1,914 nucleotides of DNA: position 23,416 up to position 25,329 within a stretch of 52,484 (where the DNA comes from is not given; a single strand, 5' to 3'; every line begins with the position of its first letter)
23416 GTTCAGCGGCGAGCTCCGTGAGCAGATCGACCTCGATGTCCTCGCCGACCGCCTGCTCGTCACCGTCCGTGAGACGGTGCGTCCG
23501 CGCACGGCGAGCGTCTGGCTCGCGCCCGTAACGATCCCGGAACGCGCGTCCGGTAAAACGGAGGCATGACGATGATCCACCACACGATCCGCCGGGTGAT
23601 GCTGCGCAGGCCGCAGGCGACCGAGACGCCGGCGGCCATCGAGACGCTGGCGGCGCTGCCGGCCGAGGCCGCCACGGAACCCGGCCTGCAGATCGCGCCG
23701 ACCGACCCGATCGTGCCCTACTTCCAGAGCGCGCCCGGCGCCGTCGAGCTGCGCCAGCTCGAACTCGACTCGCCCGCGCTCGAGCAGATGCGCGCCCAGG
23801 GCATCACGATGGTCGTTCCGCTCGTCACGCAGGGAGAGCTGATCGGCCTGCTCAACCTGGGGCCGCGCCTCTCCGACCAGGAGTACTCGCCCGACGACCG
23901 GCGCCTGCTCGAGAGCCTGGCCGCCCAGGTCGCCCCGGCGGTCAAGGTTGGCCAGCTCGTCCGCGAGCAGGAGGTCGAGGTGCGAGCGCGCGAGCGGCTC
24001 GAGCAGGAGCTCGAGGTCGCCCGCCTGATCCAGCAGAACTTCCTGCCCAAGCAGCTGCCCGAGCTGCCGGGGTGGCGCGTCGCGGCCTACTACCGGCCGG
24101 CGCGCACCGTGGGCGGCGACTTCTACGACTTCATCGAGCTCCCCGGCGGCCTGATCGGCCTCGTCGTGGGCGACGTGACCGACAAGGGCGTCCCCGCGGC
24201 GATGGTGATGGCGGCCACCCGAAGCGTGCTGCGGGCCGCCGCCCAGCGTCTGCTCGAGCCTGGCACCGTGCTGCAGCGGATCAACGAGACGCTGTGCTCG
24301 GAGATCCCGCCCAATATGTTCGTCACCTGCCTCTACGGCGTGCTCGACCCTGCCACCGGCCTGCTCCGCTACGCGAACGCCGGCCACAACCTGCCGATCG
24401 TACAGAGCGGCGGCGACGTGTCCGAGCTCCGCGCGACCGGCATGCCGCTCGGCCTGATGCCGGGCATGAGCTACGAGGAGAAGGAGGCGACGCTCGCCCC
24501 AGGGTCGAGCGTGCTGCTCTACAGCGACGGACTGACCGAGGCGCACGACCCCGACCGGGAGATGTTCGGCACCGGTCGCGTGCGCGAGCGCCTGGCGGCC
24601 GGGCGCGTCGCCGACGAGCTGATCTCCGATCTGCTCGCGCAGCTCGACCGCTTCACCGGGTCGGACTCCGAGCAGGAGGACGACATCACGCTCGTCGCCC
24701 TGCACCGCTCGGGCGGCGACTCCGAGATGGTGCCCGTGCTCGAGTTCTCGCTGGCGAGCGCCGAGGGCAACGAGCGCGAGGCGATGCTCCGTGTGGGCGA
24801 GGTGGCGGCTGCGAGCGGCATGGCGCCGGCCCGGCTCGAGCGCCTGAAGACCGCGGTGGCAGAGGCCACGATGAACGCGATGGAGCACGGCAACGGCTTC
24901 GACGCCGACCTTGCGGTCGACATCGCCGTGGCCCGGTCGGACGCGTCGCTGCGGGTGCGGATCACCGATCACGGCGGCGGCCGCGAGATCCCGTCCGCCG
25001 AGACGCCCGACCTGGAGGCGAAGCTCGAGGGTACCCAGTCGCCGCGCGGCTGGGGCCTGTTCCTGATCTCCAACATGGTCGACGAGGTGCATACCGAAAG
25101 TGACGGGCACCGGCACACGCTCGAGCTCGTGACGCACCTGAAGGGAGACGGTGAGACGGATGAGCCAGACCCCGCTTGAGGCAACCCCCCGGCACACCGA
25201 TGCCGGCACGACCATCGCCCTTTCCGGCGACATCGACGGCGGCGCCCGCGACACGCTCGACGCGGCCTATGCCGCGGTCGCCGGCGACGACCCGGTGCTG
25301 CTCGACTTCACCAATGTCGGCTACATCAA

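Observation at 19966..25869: Three tandem output-less membrane sensor paralogs coupled to one PP2C/RsbW fusion and two STAS proteins, with no sigma factor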

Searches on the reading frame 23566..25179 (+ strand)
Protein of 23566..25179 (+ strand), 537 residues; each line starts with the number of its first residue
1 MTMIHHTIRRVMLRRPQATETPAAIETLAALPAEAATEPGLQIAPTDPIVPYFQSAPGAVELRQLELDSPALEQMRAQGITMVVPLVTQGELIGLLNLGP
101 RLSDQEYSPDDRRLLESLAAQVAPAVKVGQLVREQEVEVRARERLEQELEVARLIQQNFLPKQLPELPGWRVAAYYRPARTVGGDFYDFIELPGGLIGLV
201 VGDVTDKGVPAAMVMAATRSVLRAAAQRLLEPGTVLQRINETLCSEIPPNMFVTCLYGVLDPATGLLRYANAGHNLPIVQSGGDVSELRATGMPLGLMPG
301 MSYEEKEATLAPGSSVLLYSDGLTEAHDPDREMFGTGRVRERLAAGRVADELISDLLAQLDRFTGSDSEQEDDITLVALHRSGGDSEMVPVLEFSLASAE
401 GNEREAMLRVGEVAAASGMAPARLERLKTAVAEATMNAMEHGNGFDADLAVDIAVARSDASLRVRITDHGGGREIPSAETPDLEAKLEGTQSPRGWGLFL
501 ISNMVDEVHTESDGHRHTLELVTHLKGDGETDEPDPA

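Call 3: search_protein_families(library=pfam, proteins=[window:23566-25179:+], max_evalue=0.01)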
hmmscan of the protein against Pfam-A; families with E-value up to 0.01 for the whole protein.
window:23566-25179:+ (537 aa): 6 families
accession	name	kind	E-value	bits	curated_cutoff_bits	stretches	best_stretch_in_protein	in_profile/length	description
PF07228.17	SpoIIE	-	2.8e-55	187.7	25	1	194-381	2-191/192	Stage II sporulation protein E (SpoIIE)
PF13581.12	HATPase_c_2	-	4.2e-20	72.5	27.4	1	402-521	7-125/127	Histidine kinase-like ATPase domain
PF13492.12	GAF_3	-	5.1e-08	33.8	27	1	68-126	71-127/129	GAF domain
PF13185.12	GAF_2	-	5.1e-08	33.7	28.6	1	75-126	91-135/136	GAF domain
PF01590.32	GAF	-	2.7e-07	31.6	22.4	1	72-125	79-132/133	GAF domain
PF02518.31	HATPase_c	-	0.00049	20.9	26.4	1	425-507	4-86/111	Histidine kinase-, DNA gyrase B-, and HSP90-like ATPase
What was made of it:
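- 23566..25179 (+): PH (537 aa). Disordered N-terminus with conserved basic motif (res 1-37, window 23566-23676); GAF remainder beta2-alpha5 (res 38-135, 23677-23970); long helix; SpoIIE/PP2C (res 194-381, 24145-24708); RsbW-type HATPase_c_2 (res 402-521, 24769-25128). Pfam (call 3).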

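Call 4: search_protein_families(library=ncbifam, proteins=[window:23566-25179:+], max_evalue=0.01)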
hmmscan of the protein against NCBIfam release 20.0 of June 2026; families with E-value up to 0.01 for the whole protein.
window:23566-25179:+ (537 aa): 9 families
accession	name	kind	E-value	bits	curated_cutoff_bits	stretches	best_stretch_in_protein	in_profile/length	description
NF045505.1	RR_RssB_Pseudo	equivalog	3.6e-16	59.2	700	1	144-332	151-346/394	two-component system response regulator RssB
NF038263.1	prot_phos_SiaA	equivalog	2.5e-15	56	700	1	139-379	405-655/658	biofilm regulation protein phosphatase SiaA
TIGR01925.2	spIIAB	equivalog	5.6e-11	42.5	135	1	393-518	4-128/137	anti-sigma F factor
NF041045.1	RsbA_anti_sig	subfamily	1.5e-08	34.2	210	1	405-522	193-301/303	anti-sigma factor RsbA family regulatory protein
TIGR02865.1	spore_II_E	equivalog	1.7e-08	33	490.8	1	180-329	564-713/764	stage II sporulation protein E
NF003144.0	PRK04069.1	equivalog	9.3e-08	31.6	145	1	409-514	25-133/161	anti-sigma B factor RsbW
TIGR01924.1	rsbW_low_gc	equivalog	2.2e-06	27.2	155.05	1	408-513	24-132/159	anti-sigma B factor RsbW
TIGR02916.1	PEP_his_kin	equivalog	8.4e-05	21.3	300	0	77-127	408-458/679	XrtA/PEP-CTERM system histidine kinase PrsK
NF041606.1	dguan_cyc_DgcA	equivalog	0.01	14.8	370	0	74-136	116-179/340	diguanylate cyclase DgcA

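Call 16: find_encoding_contigs(protein=window:23566-25179:+, flank=10000, max_places=3)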
Protein window:23566-25179:+ (537 aa): no gene with exactly this product is on record in the collection.

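Call 23: search_protein_families(library=padloc, proteins=[window:23566-25179:+], max_evalue=0.001)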
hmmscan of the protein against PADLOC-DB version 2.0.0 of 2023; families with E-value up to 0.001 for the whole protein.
window:23566-25179:+ (537 aa): 0 families
